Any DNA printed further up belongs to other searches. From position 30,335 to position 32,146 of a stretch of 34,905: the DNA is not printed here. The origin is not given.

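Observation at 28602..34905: Head-to-tail array of at least four paralogous ~500-aa solute-binding-type lipoproteins with no transporter genes between them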

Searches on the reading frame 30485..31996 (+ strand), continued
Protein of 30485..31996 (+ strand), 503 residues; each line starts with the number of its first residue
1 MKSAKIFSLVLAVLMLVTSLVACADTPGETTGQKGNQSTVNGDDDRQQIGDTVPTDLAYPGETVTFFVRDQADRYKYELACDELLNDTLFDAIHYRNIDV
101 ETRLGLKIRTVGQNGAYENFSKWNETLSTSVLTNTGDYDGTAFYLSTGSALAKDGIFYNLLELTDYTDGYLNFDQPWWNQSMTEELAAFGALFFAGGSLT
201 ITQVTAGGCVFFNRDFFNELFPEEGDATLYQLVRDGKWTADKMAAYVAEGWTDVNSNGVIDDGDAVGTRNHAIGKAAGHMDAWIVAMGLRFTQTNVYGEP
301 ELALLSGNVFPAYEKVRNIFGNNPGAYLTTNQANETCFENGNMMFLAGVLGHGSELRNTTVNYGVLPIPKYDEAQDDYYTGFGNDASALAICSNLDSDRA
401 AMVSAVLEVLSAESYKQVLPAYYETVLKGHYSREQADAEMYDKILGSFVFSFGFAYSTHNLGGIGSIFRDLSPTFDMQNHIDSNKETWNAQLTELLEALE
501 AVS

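Call 61: find_encoding_contigs(protein=P0329, flank=10000, max_places=1)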
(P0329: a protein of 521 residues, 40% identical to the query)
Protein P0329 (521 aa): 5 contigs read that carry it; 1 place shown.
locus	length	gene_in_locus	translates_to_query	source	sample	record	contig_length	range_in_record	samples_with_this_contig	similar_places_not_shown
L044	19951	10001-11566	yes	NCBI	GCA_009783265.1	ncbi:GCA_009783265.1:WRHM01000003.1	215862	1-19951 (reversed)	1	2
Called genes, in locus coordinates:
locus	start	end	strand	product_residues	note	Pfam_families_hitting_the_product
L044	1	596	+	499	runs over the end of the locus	PF01336:tRNA_anti-codon, PF00152:tRNA-synt_2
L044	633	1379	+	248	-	-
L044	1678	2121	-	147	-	PF05025:RbsD_FucU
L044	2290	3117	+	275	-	PF01261:AP_endonuc_2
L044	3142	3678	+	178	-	PF00583:Acetyltransf_1, PF13673:Acetyltransf_10, PF13508:Acetyltransf_7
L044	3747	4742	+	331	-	PF01408:GFO_IDH_MocA, PF22725:GFO_IDH_MocA_C3 (weak)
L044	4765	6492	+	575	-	PF19773:DUF6259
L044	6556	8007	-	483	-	PF00884:Sulfatase, PF01663:Phosphodiest, PF16347:SGSH_C (faint)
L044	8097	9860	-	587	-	-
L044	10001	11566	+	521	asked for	-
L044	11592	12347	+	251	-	PF01182:Glucosamine_iso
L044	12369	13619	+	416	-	PF00155:Aminotran_1_2 (weak), PF01041:DegT_DnrJ_EryC1, PF00266:Aminotran_5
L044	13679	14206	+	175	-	PF01230:HIT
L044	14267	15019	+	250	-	PF04909:Amidohydro_2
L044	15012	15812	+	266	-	PF04909:Amidohydro_2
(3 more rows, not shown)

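Call 66: search_solved_structures(query=A4, max_evalue=1, show_alignments=1)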
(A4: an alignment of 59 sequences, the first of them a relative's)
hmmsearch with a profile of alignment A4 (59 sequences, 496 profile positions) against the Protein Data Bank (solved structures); distinct sequences matched with E-value up to 1: 43.
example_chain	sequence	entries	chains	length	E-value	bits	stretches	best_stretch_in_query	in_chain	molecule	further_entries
6rjy_A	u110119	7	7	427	4.9e-05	25.3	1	230-362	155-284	Arabino-oligosaccharids-binding protein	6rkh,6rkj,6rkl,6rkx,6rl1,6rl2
6ffl_A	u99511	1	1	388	0.0037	19.1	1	238-367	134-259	Maltose/maltodextrin transport permease homologue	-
6dtu_A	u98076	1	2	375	0.0038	19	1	235-364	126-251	maltose-binding protein MalE1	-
2gha_A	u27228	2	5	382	0.0038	19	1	235-364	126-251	maltose ABC transporter, periplasmic maltose-binding protein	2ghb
2fnc_A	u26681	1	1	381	0.0086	17.9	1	296-364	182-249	maltose ABC transporter, periplasmic maltose-binding protein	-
6dts_A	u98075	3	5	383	0.0086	17.8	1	296-364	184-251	maltose-binding protein MalE2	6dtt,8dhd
2zyk_A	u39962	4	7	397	0.013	17.3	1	257-367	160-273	Solute-binding protein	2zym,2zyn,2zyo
6q5g_A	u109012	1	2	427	0.13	13.9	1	113-221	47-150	Sugar ABC transporter substrate-binding protein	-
6h0h_A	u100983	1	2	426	0.14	13.9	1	113-221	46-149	Probable solute binding protein of ABC transporter system for sugars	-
5cyb_A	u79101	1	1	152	0.16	13.6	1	1-50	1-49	Lipoprotein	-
6taf_A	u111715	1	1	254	0.17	13.6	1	4-57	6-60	SLT domain-containing protein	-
6tad_A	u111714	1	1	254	0.17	13.6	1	4-57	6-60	SLT domain-containing protein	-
6ta9_A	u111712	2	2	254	0.17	13.6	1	4-57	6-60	SLT domain-containing protein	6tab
3kd1_E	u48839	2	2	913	0.19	13.4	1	71-162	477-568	DNA polymerase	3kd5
2vrc_D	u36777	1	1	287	0.21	13.3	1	212-246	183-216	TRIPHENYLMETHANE REDUCTASE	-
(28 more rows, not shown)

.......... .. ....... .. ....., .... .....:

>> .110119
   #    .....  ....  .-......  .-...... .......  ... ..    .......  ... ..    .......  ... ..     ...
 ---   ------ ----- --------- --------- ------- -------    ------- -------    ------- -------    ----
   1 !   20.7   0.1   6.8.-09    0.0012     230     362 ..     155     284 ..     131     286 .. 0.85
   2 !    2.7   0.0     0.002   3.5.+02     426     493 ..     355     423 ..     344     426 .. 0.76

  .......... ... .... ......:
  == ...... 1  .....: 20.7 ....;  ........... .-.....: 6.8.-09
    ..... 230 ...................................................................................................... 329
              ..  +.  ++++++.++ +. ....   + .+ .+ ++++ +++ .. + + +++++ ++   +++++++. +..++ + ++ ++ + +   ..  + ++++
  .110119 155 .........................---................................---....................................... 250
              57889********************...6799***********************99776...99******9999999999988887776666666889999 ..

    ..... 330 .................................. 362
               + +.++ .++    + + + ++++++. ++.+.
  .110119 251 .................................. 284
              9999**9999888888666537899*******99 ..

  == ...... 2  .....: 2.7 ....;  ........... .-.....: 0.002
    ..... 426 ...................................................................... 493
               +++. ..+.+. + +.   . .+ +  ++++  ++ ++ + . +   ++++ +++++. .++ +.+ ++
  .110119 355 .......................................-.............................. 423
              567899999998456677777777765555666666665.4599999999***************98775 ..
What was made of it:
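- On ABC-importer solute-binding proteins, family 1 / CUT1 (Pfam clan of SBP_bac_1, SBP_bac_8): Their profile hits AbnE 6rjy at 4.9e-5 and MalE at 4e-3 (call 66).
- Their profile hits the arabino-oligosaccharide-binding protein AbnE (6rjy) at E=4.9e-5, aligning the DxNGDG loop and the YG(I/V)LPxP motif (call 66).
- Tried and rejected: I rejected this because the same DxNGDG loop aligns with AbnE and is common in family-1 SBPs (call 66).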

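Call 67: find_encoding_contigs(protein=P0369, flank=8000, max_places=1)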
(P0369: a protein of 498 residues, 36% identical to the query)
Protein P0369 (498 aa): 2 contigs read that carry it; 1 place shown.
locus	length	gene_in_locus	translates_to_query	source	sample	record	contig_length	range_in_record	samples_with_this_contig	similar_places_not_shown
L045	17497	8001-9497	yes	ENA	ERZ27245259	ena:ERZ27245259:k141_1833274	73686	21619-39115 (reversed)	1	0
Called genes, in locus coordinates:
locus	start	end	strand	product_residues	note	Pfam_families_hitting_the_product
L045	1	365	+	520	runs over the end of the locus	PF13320:GH123_cat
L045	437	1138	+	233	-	PF01966:HD (weak)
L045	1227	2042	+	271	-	PF01261:AP_endonuc_2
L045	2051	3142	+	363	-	PF01408:GFO_IDH_MocA, PF22725:GFO_IDH_MocA_C3, PF02894:GFO_IDH_MocA_C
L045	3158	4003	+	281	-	PF01209:Ubie_methyltran, PF13847:Methyltransf_31, PF08241:Methyltransf_11, PF08242:Methyltransf_12 (weak), PF13649:Methyltransf_25, PF05148:Methyltransf_8 (faint)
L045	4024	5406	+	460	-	PF00884:Sulfatase, PF16347:SGSH_C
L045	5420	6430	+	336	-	PF01408:GFO_IDH_MocA, PF22725:GFO_IDH_MocA_C3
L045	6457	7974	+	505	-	-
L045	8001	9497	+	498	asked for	PF01547:SBP_bac_1 (weak), PF13416:SBP_bac_8 (weak)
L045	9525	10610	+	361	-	PF01408:GFO_IDH_MocA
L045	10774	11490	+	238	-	-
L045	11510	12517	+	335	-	PF14057:GGGtGRT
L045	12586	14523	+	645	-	PF12708:Pect-lyase_RHGA_epim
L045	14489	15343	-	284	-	PF00583:Acetyltransf_1, PF13508:Acetyltransf_7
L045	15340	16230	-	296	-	PF13508:Acetyltransf_7 (faint), PF00583:Acetyltransf_1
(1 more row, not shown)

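Call 68: find_encoding_contigs(protein=P0328, flank=8000, max_places=1)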
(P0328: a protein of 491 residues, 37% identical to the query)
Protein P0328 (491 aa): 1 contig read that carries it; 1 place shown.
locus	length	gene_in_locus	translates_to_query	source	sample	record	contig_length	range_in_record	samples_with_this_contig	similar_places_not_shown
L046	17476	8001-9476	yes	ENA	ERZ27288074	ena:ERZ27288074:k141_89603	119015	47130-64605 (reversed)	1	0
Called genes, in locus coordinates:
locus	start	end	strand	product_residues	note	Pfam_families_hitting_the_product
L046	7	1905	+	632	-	PF02065:Melibiase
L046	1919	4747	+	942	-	PF09992:NAGPA, PF00395:SLH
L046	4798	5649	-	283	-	PF00165:HTH_AraC, PF12833:HTH_18, PF00165:HTH_AraC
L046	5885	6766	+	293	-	PF01261:AP_endonuc_2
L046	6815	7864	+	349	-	PF01408:GFO_IDH_MocA, PF02894:GFO_IDH_MocA_C, PF22725:GFO_IDH_MocA_C3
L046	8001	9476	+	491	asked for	PF13416:SBP_bac_8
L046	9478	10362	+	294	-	PF01261:AP_endonuc_2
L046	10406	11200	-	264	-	PF02660:G3P_acyltransf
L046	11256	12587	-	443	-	PF00009:GTP_EFTU, PF01926:MMR_HSR1, PF02421:FeoB_N, PF00009:GTP_EFTU, PF01926:MMR_HSR1, PF02421:FeoB_N, PF00350:Dynamin_N (weak), PF14714:KH_dom-like, +4 more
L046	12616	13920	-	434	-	PF00595:PDZ (faint), PF13180:PDZ_2 (weak), PF17820:PDZ_6, PF19238:Radical_SAM_2, PF04055:Radical_SAM (weak), PF04459:DUF512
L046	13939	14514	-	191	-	PF04073:tRNA_edit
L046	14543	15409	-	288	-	PF01569:PAP2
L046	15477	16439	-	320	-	PF00480:ROK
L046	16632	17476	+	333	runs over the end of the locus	PF03629:SASA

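Call 73: find_encoding_contigs(protein=P0301, flank=8000, max_places=1)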
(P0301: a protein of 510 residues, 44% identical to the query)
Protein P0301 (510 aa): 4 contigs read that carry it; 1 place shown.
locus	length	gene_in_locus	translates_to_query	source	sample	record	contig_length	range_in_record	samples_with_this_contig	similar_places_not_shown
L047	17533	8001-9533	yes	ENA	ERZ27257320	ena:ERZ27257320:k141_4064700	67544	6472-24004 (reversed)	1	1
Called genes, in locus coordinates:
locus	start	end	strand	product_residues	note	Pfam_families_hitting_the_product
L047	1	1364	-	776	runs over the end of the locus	PF02687:FtsX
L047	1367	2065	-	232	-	PF00005:ABC_tran, PF13304:AAA_21 (faint)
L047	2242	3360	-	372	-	PF00512:HisKA, PF02518:HATPase_c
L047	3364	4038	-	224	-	PF00072:Response_reg, PF00486:Trans_reg_C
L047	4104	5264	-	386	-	PF07853:DUF1648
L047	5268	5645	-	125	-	PF00392:GntR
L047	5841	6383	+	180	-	PF21349:RUBY_RBDX, PF02915:Rubrerythrin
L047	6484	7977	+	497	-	PF28584:GH_cat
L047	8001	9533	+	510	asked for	PF01547:SBP_bac_1 (weak)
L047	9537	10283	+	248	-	PF00485:PRK (weak), PF13238:AAA_18 (faint)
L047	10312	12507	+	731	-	PF01751:Toprim, PF01131:Topoisom_bac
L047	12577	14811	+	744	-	PF19773:DUF6259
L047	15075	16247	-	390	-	-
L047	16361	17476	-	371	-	PF02615:Ldh_2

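Call 74: find_encoding_contigs(protein=P0361, flank=8000, max_places=1)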
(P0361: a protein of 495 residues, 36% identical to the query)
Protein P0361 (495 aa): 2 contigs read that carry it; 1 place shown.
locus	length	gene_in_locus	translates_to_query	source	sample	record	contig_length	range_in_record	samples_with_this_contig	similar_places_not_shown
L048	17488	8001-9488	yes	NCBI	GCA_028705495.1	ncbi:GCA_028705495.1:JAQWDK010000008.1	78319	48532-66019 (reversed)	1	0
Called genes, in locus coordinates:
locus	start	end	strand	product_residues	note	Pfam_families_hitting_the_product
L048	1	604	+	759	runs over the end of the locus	PF02463:SMC_N (weak), PF00664:ABC_membrane, PF00005:ABC_tran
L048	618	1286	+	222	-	PF08909:DUF1854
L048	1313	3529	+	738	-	PF02463:SMC_N (faint), PF00664:ABC_membrane, PF00005:ABC_tran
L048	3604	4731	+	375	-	PF14199:DUF4317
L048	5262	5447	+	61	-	-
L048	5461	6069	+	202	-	-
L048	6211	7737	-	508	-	-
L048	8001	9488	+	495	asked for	-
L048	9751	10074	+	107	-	-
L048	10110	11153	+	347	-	PF01992:vATP-synt_AC39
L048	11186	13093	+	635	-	PF01496:V_ATPase_I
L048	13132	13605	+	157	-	PF00137:ATP-synt_C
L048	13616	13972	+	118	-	PF01990:ATP-synt_F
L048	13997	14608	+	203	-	PF01991:vATP-synt_E (weak)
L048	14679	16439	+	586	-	PF02874:ATP-synt_ab_N, PF16886:ATP-synt_ab_Xtn, PF00006:ATP-synt_ab, PF22919:ATP-synt_VA_C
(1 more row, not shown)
